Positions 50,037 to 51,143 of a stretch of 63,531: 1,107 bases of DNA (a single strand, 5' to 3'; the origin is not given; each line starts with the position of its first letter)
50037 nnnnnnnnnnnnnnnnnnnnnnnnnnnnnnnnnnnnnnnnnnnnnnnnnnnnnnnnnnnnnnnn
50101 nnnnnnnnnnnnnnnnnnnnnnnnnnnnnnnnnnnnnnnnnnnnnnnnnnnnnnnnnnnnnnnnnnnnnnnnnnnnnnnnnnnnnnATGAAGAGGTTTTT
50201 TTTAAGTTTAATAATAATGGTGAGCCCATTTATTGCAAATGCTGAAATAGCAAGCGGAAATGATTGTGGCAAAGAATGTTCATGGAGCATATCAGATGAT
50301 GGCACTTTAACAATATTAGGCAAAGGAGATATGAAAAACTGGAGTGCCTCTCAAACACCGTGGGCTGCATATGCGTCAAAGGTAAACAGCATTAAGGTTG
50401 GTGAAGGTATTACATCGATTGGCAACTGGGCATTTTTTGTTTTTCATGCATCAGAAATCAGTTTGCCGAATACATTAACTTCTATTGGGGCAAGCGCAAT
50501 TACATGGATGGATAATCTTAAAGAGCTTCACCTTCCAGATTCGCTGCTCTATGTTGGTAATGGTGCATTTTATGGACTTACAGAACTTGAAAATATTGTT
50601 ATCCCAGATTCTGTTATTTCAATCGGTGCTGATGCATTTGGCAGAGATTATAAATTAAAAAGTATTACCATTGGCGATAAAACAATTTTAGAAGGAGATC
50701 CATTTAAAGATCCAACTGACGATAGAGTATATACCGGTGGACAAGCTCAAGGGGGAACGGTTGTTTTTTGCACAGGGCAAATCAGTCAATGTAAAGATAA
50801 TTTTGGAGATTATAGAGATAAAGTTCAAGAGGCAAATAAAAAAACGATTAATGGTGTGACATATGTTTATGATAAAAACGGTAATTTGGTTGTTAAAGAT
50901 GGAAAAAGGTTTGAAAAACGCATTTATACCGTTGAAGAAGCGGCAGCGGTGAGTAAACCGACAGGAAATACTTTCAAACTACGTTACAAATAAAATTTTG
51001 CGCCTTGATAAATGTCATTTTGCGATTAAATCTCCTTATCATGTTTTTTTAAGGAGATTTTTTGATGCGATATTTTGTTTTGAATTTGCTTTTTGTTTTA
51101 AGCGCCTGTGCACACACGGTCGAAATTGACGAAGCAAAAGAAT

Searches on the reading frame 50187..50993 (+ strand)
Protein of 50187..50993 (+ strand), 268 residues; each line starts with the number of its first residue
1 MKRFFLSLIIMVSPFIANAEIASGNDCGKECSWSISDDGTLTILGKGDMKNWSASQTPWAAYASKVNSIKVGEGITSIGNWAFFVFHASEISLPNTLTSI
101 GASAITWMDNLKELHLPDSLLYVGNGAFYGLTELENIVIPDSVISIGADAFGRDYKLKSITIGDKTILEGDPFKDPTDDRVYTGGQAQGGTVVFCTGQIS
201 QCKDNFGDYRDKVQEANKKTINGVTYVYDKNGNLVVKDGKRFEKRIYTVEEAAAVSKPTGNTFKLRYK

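Call 15: search_protein_families(library=pfam, proteins=[window:50187-50993:+], max_evalue=0.01)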
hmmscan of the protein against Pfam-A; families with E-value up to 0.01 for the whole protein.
window:50187-50993:+ (268 aa): 1 family
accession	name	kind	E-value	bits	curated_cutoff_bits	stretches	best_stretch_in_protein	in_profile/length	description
PF13306.12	LRR_5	-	5.5e-20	72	27.7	1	63-167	10-114/127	BspA type Leucine rich repeat region (6 copies)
